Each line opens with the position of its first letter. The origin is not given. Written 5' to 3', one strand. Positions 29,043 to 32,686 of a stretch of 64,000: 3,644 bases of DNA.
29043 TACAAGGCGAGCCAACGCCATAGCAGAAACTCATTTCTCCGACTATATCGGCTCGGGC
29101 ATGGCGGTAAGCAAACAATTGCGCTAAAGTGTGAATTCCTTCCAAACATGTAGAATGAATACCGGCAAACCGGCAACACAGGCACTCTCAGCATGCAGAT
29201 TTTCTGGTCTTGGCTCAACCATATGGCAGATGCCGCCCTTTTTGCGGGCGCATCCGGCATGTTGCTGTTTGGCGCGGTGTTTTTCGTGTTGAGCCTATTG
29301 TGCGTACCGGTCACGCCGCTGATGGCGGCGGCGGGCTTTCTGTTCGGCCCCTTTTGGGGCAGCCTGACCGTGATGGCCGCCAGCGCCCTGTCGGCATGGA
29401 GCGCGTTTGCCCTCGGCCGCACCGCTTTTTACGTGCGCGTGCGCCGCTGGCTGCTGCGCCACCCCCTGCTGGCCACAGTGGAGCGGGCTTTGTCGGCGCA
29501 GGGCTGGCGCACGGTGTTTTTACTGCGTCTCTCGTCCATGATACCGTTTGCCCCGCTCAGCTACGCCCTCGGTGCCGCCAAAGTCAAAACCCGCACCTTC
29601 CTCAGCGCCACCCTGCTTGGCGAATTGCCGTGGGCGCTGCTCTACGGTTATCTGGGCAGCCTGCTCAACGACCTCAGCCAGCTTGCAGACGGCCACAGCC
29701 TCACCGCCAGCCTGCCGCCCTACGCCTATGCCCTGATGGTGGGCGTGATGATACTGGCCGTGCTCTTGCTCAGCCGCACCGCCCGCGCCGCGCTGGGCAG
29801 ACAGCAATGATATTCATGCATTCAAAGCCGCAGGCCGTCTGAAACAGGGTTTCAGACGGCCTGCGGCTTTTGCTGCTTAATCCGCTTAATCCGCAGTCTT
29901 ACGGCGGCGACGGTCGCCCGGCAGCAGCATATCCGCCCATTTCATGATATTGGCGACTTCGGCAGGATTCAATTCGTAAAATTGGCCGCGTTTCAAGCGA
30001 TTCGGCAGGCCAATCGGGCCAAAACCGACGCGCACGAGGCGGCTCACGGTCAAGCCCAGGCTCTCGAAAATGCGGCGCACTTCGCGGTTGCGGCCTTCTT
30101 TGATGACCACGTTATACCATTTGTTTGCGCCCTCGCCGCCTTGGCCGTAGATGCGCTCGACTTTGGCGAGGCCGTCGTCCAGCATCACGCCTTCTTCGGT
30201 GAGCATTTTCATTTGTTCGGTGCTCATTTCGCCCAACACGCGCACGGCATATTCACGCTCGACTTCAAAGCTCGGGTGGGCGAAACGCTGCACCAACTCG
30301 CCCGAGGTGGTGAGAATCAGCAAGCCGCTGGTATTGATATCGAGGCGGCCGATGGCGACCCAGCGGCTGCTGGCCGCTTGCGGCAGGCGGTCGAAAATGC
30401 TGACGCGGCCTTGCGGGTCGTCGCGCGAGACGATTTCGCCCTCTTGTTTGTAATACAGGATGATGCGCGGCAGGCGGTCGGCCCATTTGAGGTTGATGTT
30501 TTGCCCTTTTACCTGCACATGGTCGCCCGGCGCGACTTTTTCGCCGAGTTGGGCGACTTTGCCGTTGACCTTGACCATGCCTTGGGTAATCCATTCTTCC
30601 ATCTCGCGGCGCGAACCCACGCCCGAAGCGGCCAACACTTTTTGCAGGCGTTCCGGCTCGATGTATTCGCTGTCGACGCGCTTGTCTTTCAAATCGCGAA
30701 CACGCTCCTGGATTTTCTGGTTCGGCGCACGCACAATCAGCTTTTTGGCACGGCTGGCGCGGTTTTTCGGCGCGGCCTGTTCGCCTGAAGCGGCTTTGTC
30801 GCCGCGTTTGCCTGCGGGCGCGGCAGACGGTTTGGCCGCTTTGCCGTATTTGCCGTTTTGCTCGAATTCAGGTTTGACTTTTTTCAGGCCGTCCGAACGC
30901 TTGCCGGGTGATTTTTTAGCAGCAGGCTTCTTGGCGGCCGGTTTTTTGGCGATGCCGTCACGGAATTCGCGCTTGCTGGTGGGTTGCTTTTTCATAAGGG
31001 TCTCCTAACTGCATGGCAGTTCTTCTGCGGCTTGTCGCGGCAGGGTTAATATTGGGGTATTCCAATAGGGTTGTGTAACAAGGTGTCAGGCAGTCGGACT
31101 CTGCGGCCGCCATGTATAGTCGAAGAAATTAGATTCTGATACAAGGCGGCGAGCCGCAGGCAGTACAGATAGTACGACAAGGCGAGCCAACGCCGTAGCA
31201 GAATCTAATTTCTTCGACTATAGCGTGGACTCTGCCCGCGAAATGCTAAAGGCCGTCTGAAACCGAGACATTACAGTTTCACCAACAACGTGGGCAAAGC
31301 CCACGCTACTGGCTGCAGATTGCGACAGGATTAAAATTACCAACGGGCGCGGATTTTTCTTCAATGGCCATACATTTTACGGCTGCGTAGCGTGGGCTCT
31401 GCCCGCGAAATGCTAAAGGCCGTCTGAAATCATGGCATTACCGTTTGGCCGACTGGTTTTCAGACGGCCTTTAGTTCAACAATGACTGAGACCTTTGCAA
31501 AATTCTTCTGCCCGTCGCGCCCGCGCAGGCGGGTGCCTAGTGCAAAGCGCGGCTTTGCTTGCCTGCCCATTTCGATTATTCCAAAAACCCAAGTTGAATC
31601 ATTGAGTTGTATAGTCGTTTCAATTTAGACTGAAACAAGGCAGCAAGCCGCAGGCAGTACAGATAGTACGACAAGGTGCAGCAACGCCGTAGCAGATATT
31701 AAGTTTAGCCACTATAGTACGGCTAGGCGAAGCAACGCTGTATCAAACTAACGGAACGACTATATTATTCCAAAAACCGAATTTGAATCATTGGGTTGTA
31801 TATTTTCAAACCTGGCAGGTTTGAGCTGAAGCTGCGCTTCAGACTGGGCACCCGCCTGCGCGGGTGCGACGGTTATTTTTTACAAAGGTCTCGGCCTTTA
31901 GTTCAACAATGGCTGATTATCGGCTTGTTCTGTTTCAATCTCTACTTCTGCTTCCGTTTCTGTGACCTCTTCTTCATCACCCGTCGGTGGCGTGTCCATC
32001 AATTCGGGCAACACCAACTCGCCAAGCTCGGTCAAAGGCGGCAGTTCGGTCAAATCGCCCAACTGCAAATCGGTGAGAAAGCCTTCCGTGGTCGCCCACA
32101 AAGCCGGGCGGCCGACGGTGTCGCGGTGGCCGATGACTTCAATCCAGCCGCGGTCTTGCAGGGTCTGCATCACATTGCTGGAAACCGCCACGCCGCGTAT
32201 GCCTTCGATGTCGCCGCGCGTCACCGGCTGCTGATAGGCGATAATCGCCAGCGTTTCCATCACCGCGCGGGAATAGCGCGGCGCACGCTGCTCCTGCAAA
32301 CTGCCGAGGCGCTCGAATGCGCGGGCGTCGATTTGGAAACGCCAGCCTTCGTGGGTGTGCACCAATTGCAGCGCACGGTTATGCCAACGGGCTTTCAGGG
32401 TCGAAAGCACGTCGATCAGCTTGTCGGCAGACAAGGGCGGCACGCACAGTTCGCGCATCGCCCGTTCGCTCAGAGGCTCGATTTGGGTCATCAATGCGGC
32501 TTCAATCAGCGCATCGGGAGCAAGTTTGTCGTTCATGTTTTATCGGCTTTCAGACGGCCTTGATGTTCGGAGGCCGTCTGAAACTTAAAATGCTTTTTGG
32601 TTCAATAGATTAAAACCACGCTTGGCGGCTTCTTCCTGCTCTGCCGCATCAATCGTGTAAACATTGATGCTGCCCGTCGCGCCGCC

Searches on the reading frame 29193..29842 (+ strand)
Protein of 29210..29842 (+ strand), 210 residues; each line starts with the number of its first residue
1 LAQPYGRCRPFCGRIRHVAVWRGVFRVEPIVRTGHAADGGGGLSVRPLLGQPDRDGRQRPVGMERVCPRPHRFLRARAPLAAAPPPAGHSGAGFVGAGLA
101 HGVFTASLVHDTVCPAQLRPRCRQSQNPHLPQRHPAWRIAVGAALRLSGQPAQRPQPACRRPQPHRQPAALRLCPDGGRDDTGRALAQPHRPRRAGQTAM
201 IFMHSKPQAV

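Call 79: search_protein_families(library=pfam, proteins=[window:29210-29842:+], max_evalue=0.00001)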
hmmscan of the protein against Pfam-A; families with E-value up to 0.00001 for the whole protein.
window:29210-29842:+ (210 aa): 0 families

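Call 82: search_protein_families(library=pfam, proteins=[window:29193-29810:+], max_evalue=0.0001)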
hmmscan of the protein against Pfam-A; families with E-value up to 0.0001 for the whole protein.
window:29193-29810:+ (205 aa): 1 family
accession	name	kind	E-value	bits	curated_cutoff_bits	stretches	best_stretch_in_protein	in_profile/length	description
PF09335.16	VTT_dom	-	4.5e-27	95.4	33.9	1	38-156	1-122/123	VTT domain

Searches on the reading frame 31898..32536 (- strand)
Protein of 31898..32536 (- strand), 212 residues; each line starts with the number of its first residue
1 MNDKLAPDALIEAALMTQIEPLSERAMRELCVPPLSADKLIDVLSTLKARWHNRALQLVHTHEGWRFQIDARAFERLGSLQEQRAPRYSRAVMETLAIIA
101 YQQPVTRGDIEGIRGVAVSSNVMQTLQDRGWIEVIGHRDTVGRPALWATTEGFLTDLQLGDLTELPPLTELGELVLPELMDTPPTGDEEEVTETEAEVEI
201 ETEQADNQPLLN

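Call 28: find_encoding_contigs(protein=window:31898-32536:-, flank=3000, max_places=10)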
Protein window:31898-32536:- (212 aa): no gene with exactly this product is on record in the collection.

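Call 38: find_homologous_proteins(query=window:31898-32536:-, max_evalue=1e-60)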
Query window:31898-32536:- (212 aa): 431 proteins with E <= 1e-60 among 8000 candidates; the best 120 are listed.
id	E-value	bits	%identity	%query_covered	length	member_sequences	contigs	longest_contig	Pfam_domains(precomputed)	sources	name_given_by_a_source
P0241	6.8e-134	462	100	100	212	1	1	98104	PF04079.23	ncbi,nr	ncbi:MAG: SMC-Scp complex subunit ScpB [Neisseria sp.]|nr:SMC-Scp complex subunit ScpB [Neisseria sp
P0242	2.5e-131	453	98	100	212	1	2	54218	PF04079.23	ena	-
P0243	2.4e-120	417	92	100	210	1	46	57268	PF04079.23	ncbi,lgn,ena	-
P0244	1.7e-119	415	92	100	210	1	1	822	PF04079.23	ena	-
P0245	8.4e-118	409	90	100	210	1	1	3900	PF04079.23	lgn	-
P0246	6.2e-115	400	87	100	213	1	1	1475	PF04079.23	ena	-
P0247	1.1e-114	399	88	98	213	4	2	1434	PF04079.23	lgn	-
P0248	2.0e-114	398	86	100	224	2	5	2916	PF04079.23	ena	-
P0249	2.6e-114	398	86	100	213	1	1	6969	PF04079.23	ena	-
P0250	6.8e-114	396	86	100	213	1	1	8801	PF04079.23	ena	-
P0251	7.8e-114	396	86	100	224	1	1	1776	PF04079.23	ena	-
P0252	7.8e-114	396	86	100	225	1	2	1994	PF04079.23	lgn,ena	-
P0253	1.0e-113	396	86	100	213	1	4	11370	PF04079.23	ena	-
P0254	1.7e-113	395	86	100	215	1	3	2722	PF04079.23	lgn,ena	-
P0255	3.7e-113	394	85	100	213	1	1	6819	PF04079.23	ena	-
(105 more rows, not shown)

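Call 39: find_encoding_contigs(protein=P0242, flank=10000, max_places=4)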
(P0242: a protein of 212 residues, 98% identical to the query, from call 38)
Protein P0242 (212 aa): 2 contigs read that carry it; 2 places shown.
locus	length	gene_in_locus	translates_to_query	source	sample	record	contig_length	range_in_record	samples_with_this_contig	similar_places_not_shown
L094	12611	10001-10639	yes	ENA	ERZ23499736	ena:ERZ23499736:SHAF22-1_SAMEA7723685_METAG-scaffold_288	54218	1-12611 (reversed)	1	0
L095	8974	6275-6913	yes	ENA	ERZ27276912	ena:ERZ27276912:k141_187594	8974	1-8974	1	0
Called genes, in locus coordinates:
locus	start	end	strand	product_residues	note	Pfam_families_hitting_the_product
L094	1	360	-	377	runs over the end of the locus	PF06804:BamC_C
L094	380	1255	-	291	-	PF00701:DHDPS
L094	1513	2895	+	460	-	PF00860:Xan_ur_permease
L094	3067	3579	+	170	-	PF03449:GreA_GreB_N, PF01272:GreA_GreB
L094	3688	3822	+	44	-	-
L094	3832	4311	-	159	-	PF00300:His_Phos_1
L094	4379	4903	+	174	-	PF04345:Chor_lyase (weak)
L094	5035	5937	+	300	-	PF01040:UbiA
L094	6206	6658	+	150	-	PF00359:PTS_EIIA_2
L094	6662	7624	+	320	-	PF02603:Hpr_kinase_N, PF07475:Hpr_kinase_C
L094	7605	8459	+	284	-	PF03668:RapZ-like_N, PF22740:PapZ_C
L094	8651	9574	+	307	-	PF01926:MMR_HSR1, PF02421:FeoB_N (weak)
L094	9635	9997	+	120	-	-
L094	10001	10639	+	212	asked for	PF04079:SMC_ScpB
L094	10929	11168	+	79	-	-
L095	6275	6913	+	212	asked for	PF04079:SMC_ScpB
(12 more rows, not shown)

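Call 40: find_encoding_contigs(protein=P0243, flank=4000, max_places=8)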
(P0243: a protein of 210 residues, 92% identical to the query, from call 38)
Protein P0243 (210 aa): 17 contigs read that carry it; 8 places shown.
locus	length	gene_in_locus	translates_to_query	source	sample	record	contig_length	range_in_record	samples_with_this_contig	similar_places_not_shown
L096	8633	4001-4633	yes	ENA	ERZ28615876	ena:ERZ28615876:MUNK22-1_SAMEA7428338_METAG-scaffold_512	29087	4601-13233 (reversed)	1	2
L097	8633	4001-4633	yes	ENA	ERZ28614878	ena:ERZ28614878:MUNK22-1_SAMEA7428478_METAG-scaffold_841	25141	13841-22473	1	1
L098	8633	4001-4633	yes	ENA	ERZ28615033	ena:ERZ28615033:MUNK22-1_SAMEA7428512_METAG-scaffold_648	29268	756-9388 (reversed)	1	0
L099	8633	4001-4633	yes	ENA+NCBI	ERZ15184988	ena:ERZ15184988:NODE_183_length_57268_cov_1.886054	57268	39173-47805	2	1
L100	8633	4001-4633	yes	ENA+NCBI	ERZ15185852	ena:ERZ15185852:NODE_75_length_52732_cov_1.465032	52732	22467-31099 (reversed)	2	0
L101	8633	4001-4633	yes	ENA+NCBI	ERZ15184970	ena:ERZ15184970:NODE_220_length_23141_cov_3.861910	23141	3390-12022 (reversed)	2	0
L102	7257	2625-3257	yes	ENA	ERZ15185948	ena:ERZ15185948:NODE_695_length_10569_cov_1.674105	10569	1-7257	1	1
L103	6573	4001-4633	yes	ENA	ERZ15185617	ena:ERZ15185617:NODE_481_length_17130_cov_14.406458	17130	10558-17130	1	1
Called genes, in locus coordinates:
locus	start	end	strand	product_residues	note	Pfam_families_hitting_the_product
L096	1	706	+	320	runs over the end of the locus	PF02603:Hpr_kinase_N, PF07475:Hpr_kinase_C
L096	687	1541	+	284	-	PF03668:RapZ-like_N, PF22740:PapZ_C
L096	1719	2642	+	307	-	PF01926:MMR_HSR1, PF02421:FeoB_N (weak)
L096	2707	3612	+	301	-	PF14267:DUF4357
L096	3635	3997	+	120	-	-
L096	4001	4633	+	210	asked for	PF04079:SMC_ScpB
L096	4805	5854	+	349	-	PF01479:S4, PF00849:PseudoU_synth_2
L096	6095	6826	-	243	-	PF20772:TACO1_YebC_N, PF01709:Transcrip_reg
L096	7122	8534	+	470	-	PF01235:Na_Ala_symp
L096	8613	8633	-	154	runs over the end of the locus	PF01451:LMWPc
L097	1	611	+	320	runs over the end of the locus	PF02603:Hpr_kinase_N, PF07475:Hpr_kinase_C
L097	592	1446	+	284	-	PF03668:RapZ-like_N, PF22740:PapZ_C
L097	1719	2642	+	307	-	PF01926:MMR_HSR1, PF02421:FeoB_N (weak)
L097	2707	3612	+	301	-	PF14267:DUF4357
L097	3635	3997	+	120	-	-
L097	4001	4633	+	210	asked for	PF04079:SMC_ScpB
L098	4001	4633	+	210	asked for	PF04079:SMC_ScpB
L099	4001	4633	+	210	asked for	PF04079:SMC_ScpB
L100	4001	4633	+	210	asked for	PF04079:SMC_ScpB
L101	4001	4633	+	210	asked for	PF04079:SMC_ScpB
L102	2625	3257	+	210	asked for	PF04079:SMC_ScpB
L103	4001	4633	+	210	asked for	PF04079:SMC_ScpB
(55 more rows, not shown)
